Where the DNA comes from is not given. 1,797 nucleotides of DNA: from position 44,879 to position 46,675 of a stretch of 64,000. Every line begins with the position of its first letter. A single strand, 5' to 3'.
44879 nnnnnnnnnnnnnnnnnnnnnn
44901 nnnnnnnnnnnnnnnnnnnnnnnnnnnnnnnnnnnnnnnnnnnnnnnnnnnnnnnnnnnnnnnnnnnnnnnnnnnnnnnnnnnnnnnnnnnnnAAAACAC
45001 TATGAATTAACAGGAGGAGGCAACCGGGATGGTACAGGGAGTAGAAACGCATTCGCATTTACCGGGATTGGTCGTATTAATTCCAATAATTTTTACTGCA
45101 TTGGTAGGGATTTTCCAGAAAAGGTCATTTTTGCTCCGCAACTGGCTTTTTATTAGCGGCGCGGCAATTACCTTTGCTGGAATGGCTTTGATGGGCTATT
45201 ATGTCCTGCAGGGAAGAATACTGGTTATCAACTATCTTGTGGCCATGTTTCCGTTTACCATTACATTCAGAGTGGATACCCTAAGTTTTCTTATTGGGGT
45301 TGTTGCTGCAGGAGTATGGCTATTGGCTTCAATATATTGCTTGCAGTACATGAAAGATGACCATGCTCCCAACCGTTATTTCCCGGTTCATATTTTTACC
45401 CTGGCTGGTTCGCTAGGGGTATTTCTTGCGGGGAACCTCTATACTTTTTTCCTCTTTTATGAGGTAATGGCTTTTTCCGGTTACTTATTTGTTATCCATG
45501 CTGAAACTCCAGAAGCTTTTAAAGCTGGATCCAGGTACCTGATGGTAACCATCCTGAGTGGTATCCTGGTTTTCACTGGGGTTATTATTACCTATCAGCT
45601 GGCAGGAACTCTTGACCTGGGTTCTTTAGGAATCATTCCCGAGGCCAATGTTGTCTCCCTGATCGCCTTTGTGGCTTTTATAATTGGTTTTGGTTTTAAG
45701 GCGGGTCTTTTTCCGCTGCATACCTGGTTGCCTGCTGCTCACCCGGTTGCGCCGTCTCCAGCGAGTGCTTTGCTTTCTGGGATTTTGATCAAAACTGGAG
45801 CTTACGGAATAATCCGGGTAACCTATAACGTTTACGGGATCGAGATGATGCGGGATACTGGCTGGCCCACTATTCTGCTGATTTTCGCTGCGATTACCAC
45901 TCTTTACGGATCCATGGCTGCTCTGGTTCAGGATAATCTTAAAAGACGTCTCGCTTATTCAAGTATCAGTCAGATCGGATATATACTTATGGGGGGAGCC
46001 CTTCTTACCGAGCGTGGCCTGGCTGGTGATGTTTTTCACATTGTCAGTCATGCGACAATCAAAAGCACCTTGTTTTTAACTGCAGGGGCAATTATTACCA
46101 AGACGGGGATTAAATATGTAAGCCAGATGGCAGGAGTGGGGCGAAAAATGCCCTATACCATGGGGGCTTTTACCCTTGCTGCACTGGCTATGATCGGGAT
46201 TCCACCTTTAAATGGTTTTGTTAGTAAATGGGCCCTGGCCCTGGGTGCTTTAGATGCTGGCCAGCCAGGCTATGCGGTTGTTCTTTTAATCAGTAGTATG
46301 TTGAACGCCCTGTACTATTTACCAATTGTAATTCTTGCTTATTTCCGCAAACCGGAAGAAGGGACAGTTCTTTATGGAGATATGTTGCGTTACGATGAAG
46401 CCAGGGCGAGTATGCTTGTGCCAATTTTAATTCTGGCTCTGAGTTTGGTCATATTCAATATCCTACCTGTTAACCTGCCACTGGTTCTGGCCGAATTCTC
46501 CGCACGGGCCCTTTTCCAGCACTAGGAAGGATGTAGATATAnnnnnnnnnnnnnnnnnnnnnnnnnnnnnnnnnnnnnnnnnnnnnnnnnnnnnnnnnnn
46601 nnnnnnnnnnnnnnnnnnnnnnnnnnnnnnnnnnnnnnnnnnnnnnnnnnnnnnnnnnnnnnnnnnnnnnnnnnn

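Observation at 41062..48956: Mrp-type antiporter module with Mbh-like gene order, three antiporter-like subunits and no hydrogenase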

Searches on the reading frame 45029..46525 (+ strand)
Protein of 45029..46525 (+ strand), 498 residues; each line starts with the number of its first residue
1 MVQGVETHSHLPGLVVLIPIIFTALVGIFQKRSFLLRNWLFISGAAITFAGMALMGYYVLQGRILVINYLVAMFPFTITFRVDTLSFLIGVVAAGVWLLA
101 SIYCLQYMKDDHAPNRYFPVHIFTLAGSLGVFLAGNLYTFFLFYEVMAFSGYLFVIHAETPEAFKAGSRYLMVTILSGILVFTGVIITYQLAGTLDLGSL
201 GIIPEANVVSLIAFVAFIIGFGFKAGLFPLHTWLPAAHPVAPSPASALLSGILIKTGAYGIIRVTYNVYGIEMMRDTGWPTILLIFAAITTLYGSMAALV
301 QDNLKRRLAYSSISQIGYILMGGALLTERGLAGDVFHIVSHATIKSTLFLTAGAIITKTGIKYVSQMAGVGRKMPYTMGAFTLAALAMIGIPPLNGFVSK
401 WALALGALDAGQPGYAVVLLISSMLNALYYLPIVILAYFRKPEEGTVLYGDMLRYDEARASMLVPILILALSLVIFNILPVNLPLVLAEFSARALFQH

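Call 4: search_protein_families(library=pfam, proteins=[window:45029-46525:+], max_evalue=0.01)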
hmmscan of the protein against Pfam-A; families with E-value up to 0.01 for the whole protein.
window:45029-46525:+ (498 aa): 2 families
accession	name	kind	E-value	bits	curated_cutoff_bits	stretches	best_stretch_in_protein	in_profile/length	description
PF00361.26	Proton_antipo_M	-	7.1e-58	196.6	21.5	1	134-424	1-292/294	NADH:quinone oxidoreductase/Mrp antiporter, TM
PF00662.26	Proton_antipo_N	-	4.8e-08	33.2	24.5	1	73-118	6-51/51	NADH-Ubiquinone oxidoreductase (complex I), chain 5 N-terminus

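Call 5: search_protein_families(library=ncbifam, proteins=[window:45029-46525:+], max_evalue=0.01)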
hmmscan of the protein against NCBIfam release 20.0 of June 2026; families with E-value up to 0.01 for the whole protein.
window:45029-46525:+ (498 aa): 75 families (the best 25 are shown)
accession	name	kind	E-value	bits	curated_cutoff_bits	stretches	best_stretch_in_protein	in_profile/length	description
NF006236.0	PRK08375.1-1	equivalog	2.5e-111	373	663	1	14-482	11-483/493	putative monovalent cation/H+ antiporter subunit D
NF005561.0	PRK07234.1-1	equivalog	1.6e-105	354.1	718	1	9-444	6-445/569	putative monovalent cation/H+ antiporter subunit D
NF005140.0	PRK06589.1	equivalog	1.5e-82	278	470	1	17-481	16-479/489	putative monovalent cation/H+ antiporter subunit D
NF006240.0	PRK08376.1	subfamily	3.3e-82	277.1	662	1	9-496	4-508/521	putative monovalent cation/H+ antiporter subunit D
NF005086.0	PRK06521.1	equivalog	1.7e-78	264.7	667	1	14-426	9-433/669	hydrogenase 4 subunit B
NF006419.0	PRK08668.1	equivalog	1e-74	252.5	617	1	47-487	32-474/613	NADH dehydrogenase subunit M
NF009306.0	PRK12663.1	equivalog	1.6e-70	238.3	542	1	14-483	8-470/498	Na+/H+ antiporter subunit D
TIGR01972.1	NDH_I_M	subfamily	2.5e-68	230.9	263.8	1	14-481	3-469/486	NADH-quinone oxidoreductase subunit M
NF005818.0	PRK07691.1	equivalog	3.1e-67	227.6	586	1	14-472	8-461/496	Na+/H+ antiporter subunit D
NF009305.0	PRK12662.1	equivalog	1e-65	222.4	700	1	9-492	3-488/492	putative monovalent cation/H+ antiporter subunit D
NF009308.0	PRK12665.1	equivalog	9.5e-64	215.8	585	1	9-445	6-445/531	Na+/H+ antiporter subunit D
NF006241.0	PRK08377.1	equivalog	1.3e-63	215.8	645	1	11-482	4-465/494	NADH dehydrogenase subunit N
NF006418.0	PRK08667.1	equivalog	1.7e-62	211.9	794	1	21-404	14-405/644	hydrogenase membrane subunit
TIGR00944.1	2a6301s04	subfamily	6.1e-62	210.3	692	1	14-444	5-436/463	multicomponent K+/H+ antiporter, MrpD/PhaD subunit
NF006238.0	PRK08375.1-4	equivalog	4.4e-61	207.2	626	1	14-434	8-425/531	putative monovalent cation/H+ antiporter subunit D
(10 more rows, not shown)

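Call 22: search_solved_structures(query=window:45029-46525:+, max_evalue=1e-10, show_alignments=0)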
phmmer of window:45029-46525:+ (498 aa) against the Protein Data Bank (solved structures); distinct sequences matched with E-value up to 1e-10: 95 (the best 60 are shown).
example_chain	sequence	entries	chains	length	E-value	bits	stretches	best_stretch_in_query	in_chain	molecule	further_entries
6cfw_H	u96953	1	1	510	6e-68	233.2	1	71-495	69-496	Monovalent cation/H+ antiporter subunit D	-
7qru_D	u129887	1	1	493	4.8e-53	184.1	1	13-442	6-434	Na+/H+ antiporter subunit D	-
6u8y_H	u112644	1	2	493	2.3e-44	155.4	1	11-479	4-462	NADH dehydrogenase subunit N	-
6u8y_X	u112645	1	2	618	1.7e-43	152.6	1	14-480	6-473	NADH dehydrogenase subunit M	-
6z16_D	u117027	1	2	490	3.1e-41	145.1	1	12-435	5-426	Multisubunit Na+/H+ antiporter, D subunit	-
6hum_D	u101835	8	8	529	4e-40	141.5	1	114-469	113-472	NAD(P)H-quinone oxidoreductase chain 4 1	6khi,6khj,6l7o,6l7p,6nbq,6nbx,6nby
7d3u_D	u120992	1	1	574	4.7e-40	141.2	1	14-435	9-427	Monovalent Na+/H+ antiporter subunit D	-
6tjv_D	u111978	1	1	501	7.1e-39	137.3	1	14-478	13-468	NADH dehydrogenase subunit 4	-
7wff_D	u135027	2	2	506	1.1e-36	130.1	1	73-449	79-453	NAD(P)H-quinone oxidoreductase chain 4, chloroplastic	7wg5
7z0s_C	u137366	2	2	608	1e-35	126.9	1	28-474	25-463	Formate hydrogenlyase subunit 3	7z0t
8qby_M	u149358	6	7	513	2.1e-33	119.3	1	116-431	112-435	NADH dehydrogenase subunit M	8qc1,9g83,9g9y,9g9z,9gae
9grx_D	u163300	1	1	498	3.6e-33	118.5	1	15-449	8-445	NAD(P)H-quinone oxidoreductase chain 4, chloroplastic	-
7qru_A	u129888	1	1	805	1.2e-32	116.7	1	75-494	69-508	Na+/H+ antiporter subunit A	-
8e9g_N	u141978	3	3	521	1.5e-32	116.5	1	115-444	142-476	NADH-quinone oxidoreductase subunit N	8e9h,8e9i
7eu3_D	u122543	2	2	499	1.8e-32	116.2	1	14-449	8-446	NAD(P)H-quinone oxidoreductase chain 4, chloroplastic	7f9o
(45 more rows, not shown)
